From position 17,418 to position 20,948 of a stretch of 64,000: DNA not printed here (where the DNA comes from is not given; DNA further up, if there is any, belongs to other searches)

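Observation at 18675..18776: Single-chain PFOR that lacks the 2x[4Fe-4S] ferredoxin domain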

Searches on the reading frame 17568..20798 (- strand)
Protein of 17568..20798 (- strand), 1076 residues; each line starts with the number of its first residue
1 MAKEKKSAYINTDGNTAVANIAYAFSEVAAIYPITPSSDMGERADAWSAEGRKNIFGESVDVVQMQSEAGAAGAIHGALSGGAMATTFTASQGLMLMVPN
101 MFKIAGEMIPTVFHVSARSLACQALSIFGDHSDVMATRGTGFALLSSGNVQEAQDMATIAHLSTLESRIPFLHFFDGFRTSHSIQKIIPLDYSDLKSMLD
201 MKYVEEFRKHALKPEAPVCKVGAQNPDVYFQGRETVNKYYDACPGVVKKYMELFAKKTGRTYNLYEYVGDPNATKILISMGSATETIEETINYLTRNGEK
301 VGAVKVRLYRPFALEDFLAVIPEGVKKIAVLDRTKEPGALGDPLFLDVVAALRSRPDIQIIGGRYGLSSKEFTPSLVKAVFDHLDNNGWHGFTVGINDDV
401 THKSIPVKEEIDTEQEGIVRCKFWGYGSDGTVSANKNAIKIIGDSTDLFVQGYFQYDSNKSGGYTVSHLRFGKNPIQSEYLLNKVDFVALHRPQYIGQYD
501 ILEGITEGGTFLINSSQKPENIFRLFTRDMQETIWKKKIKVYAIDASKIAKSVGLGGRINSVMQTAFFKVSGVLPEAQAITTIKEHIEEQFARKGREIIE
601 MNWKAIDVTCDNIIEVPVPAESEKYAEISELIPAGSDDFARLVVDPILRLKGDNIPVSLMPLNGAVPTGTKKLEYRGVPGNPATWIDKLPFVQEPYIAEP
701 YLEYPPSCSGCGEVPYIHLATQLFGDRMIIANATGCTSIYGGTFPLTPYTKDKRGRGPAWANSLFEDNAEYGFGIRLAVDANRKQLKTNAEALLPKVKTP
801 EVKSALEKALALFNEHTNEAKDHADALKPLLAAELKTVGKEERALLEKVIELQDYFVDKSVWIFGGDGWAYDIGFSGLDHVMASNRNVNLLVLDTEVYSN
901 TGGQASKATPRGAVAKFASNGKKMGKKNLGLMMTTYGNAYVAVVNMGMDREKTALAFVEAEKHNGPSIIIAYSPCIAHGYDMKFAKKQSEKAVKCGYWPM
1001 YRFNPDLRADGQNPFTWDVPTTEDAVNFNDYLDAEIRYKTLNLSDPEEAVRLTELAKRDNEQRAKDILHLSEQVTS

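Call 5: search_protein_families(library=pfam, proteins=[window:17568-20798:-], max_evalue=0.01)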
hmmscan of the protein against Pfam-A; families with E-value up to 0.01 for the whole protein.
window:17568-20798:- (1076 aa): 5 families
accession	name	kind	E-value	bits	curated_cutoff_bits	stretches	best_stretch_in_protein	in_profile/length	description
PF01855.24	POR_N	-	3.9e-78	262.8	27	1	22-251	3-230/231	Pyruvate flavodoxin/ferredoxin oxidoreductase, thiamine diP-bdg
PF01558.24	POR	-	2.7e-35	122.5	27.4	1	427-607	1-169/173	Pyruvate ferredoxin/flavodoxin oxidoreductase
PF17147.9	PFOR_II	-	6.6e-13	49.3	27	1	273-363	1-91/102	Pyruvate:ferredoxin oxidoreductase core domain II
PF10371.14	EKR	-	4.2e-09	36.5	27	1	632-678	8-54/55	Domain of unknown function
PF02775.26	TPP_enzyme_C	-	1.2e-08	35.3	21.9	1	858-970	46-150/151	Thiamine pyrophosphate enzyme, C-terminal TPP binding domain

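Call 6: search_protein_families(library=ncbifam, proteins=[window:17568-20798:-], max_evalue=0.001)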
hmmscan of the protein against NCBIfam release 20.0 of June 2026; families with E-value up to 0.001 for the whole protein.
window:17568-20798:- (1076 aa): 31 families (the best 25 are shown)
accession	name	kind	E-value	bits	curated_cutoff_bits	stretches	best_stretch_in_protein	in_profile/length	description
TIGR02176.1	pyruv_ox_red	equivalog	0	1485.6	911.35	2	11-686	3-681/1167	pyruvate:ferredoxin (flavodoxin) oxidoreductase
NF040682.1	PorA_Arch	equivalog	5.8e-52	176.9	550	1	13-386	7-373/387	pyruvate synthase subunit PorA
NF007201.0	PRK09622.1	equivalog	3.7e-49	167.7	590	1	13-391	14-385/405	2-oxoacid:ferredoxin oxidoreductase subunit alpha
NF006233.0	PRK08367.1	equivalog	7.6e-42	143.6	625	1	16-354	11-341/394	pyruvate ferredoxin oxidoreductase subunit alpha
NF006232.0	PRK08366.1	equivalog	2.3e-34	118.7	646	1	13-383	11-373/394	2-ketoisovalerate ferredoxin oxidoreductase subunit alpha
NF045764.1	PhenlGlyoxDHPadG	equivalog_domain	1e-30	106.6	700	1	10-380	3-375/398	NADH-dependent phenylglyoxylate dehydrogenase subunit alpha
NF008819.1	PRK11865.1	equivalog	5.2e-29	101.4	405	2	858-1052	91-285/300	pyruvate synthase subunit PorB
NF008818.0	PRK11864.1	subfamily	4.2e-24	85.2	405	1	859-1045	93-277/300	3-methyl-2-oxobutanoate dehydrogenase subunit beta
TIGR03710.1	OAFO_sf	subfamily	3.6e-23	82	482.75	2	2-332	186-521/561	2-oxoacid:acceptor oxidoreductase subunit alpha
NF045791.1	OxalOxredalpha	equivalog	3e-17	62.8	500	1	14-353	9-343/395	oxalate oxidoreductase subunit alpha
TIGR02175.1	PorC_KorC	subfamily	9.5e-15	54.8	81.1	1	421-606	4-168/177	2-oxoacid:acceptor oxidoreductase, gamma subunit, pyruvate/2-ketoisovalerate family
NF006412.0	PRK08659.1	equivalog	9.8e-15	54.6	411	1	12-330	8-331/378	2-oxoacid:acceptor oxidoreductase subunit alpha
NF045792.1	OxalOxredbeta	equivalog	1.1e-14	54.2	590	1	860-1042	103-285/311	oxalate oxidoreductase subunit beta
NF041170.1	Oxoac_fdxalpha_Archa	equivalog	5.6e-14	51.4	800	1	5-333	231-580/636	2-oxoacid:ferredoxin oxidoreductase subunit alpha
NF008820.0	PRK11866.1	equivalog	2.5e-13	50.1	402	1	860-978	87-204/287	2-oxoacid ferredoxin oxidoreductase subunit beta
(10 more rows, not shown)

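Call 7: search_solved_structures(query=window:17568-20798:-, show_alignments=2, max_evalue=0.00001)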
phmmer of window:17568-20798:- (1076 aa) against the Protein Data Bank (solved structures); distinct sequences matched with E-value up to 0.00001: 8.
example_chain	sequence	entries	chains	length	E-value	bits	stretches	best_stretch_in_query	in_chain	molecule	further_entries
6cin_A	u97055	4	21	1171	0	1259.7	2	12-687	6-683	PYRUVATE-FERREDOXIN OXIDOREDUCTASE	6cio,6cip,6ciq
1b0p_A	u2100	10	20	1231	0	1213.9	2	10-687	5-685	PROTEIN (PYRUVATE-FERREDOXIN OXIDOREDUCTASE) | Pyruvate-Ferredoxin Oxidoreductase | PYRUVATE FERREDOXIN OXIDOREDUCTASE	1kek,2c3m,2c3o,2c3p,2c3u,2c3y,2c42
7plm_A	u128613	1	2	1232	0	1213.9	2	10-687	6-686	Pyruvate:ferredoxin oxidoreductase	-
9bt4_B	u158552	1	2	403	1.7e-35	125.7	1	6-394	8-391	Pyruvate:Ferredoxin Oxidoreductase, subunit alpha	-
5c4i_A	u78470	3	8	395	1.2e-15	59.9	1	11-370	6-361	Oxalate oxidoreductase subunit alpha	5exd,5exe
9bt4_C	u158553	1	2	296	1.4e-15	59.7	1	864-1042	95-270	Pyruvate:Ferredoxin Oxidoreductase, subunit beta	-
5c4i_C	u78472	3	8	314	4.8e-09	38.1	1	861-1004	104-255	Oxalate oxidoreductase subunit beta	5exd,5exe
6n2n_B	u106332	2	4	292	1.8e-06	29.6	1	858-976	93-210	Pyruvate ferredoxin/flavodoxin oxidoreductase, beta subunit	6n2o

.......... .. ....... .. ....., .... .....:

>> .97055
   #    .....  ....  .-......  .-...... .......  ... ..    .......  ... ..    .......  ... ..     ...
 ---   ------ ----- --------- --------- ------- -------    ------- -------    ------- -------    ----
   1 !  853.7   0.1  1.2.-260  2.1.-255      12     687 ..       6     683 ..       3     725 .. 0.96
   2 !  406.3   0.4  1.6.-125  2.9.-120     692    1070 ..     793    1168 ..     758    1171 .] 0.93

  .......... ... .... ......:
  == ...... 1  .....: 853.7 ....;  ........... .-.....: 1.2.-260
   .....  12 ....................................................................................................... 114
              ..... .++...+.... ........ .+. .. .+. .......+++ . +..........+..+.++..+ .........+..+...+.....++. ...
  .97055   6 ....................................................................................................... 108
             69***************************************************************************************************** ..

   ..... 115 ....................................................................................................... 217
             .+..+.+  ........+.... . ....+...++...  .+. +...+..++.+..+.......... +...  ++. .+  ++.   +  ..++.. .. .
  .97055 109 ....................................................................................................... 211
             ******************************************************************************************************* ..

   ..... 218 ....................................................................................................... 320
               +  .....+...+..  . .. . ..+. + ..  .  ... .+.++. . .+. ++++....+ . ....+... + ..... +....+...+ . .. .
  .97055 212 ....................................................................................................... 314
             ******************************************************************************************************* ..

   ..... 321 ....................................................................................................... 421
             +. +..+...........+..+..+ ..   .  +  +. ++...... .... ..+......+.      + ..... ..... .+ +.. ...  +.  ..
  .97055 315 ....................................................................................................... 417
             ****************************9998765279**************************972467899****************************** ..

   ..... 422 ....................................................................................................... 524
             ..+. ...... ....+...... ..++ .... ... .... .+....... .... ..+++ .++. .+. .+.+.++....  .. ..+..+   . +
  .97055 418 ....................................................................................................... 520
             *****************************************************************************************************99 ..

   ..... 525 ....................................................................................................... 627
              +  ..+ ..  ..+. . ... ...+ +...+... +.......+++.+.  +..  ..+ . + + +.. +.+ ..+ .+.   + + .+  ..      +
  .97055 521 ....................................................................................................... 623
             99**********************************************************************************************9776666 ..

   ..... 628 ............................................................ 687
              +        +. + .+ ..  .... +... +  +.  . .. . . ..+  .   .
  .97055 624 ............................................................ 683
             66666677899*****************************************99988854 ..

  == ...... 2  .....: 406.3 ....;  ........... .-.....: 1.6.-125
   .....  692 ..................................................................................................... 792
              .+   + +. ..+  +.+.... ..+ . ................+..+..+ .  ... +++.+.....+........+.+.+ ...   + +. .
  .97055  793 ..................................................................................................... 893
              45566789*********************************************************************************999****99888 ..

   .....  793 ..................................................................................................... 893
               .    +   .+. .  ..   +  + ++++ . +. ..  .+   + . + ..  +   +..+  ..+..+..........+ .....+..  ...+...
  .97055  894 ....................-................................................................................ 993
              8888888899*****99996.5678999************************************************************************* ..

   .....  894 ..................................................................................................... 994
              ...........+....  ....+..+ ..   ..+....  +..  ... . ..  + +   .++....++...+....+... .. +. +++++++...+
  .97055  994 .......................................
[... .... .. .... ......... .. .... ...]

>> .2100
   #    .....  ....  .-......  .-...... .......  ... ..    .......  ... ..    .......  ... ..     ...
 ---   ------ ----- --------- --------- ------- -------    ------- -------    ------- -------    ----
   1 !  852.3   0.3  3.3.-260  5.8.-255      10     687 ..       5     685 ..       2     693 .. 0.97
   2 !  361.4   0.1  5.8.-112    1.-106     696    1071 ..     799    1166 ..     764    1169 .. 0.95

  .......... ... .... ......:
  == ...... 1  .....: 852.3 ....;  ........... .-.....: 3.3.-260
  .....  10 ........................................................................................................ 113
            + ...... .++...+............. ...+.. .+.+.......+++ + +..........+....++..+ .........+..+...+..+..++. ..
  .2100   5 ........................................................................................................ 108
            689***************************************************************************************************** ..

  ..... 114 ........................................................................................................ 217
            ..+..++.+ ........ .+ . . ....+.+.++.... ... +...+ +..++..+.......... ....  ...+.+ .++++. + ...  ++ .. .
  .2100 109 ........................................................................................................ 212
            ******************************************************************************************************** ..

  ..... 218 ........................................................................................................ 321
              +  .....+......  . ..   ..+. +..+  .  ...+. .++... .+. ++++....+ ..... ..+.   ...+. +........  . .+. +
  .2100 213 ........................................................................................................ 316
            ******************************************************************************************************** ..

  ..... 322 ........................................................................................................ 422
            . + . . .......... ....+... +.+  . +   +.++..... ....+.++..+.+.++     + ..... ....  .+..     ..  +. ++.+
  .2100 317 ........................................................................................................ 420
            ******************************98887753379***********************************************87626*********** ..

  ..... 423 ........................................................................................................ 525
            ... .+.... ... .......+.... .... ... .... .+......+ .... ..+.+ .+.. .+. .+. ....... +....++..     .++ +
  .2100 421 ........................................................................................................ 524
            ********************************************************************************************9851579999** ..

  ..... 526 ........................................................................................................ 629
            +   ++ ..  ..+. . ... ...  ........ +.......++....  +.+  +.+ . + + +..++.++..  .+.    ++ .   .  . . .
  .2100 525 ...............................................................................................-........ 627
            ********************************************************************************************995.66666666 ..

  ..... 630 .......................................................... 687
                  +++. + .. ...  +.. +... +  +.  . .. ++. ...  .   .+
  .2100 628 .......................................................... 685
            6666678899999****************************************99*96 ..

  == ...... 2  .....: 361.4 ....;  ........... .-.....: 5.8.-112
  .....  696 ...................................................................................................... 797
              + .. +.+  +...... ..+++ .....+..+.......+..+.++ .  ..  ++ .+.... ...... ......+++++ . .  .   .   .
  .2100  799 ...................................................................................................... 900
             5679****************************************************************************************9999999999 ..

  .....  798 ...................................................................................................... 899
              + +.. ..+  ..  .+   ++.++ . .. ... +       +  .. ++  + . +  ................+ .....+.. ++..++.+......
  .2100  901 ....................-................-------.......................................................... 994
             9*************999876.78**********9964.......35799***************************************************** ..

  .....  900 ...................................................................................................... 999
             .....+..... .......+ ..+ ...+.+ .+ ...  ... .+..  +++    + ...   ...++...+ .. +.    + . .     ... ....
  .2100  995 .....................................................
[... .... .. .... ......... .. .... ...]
